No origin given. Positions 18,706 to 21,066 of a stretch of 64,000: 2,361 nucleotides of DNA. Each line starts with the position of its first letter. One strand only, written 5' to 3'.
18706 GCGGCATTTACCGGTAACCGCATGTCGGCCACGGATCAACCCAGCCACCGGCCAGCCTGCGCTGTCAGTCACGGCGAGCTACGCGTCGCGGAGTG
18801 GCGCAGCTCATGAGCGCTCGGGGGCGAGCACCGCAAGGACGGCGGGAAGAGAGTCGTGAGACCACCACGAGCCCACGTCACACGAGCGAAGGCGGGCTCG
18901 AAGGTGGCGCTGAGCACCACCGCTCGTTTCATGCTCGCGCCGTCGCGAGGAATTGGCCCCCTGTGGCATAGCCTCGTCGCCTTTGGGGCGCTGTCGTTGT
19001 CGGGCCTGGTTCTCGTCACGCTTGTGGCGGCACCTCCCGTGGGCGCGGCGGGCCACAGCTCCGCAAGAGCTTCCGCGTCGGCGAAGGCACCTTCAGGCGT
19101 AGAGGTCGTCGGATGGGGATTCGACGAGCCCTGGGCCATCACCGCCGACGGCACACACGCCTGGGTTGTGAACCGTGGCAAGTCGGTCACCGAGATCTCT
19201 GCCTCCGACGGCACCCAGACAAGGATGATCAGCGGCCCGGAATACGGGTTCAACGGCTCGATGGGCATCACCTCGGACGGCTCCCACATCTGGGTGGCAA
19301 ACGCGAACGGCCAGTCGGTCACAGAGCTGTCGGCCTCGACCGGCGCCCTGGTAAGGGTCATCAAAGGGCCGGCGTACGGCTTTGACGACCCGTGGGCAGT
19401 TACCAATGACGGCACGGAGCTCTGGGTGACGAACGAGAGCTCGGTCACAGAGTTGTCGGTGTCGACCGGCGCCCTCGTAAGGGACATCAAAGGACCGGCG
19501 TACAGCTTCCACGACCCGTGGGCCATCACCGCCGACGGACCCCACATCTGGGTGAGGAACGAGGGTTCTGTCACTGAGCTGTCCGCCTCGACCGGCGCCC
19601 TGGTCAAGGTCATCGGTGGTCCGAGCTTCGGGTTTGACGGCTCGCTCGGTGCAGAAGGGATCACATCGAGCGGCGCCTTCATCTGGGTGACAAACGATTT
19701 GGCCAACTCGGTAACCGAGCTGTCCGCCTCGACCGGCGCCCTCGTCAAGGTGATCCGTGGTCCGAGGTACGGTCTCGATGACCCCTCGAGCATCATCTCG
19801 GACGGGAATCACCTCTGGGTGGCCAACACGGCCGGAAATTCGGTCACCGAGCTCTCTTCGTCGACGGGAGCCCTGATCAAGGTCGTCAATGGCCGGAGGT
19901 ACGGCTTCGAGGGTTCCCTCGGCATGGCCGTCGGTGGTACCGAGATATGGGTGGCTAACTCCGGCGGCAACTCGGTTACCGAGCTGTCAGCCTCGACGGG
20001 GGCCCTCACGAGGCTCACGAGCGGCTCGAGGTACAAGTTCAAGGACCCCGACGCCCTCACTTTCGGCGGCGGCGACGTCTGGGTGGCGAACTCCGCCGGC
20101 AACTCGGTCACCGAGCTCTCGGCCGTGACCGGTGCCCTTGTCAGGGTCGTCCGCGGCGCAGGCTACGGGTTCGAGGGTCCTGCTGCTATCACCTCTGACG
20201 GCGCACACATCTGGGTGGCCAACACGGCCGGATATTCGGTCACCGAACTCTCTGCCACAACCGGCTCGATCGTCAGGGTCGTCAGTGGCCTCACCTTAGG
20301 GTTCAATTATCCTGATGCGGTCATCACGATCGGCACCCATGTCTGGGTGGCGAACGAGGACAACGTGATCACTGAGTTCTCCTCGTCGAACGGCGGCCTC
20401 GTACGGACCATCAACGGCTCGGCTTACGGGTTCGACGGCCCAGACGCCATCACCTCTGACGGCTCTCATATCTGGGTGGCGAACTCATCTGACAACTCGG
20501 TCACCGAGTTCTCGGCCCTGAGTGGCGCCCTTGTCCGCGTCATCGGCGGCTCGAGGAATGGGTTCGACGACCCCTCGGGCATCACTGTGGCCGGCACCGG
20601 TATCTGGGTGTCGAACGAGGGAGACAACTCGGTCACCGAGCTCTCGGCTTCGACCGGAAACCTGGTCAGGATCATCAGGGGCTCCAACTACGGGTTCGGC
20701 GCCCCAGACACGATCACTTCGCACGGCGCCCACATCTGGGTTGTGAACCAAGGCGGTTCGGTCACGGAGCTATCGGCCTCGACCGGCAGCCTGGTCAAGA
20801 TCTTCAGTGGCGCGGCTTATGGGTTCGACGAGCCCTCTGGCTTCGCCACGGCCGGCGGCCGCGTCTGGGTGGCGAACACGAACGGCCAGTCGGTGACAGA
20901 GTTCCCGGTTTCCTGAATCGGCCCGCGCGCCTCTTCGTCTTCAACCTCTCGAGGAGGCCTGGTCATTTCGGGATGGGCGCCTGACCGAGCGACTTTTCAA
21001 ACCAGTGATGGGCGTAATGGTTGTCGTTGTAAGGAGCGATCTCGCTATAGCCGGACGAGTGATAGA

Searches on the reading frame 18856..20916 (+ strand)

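Call 81: search_protein_families(library=pfam, proteins=[window:18856-20916:+], max_evalue=0.00001)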
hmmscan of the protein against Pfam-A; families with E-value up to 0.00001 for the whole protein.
window:18856-20916:+ (686 aa): 3 families
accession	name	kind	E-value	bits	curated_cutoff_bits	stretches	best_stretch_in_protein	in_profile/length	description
PF02980.22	FokI_dom_2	-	2.1e-10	41.3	25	0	638-674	20-56/136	FokI, recognition domain, subdomain 2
PF01436.27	NHL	-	7.4e-08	32.5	20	0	657-683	1-28/28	NHL repeat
PF13449.12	Phytase-like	-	5.6e-06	26.9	27.6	0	569-605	67-102/284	Esterase-like activity of phytase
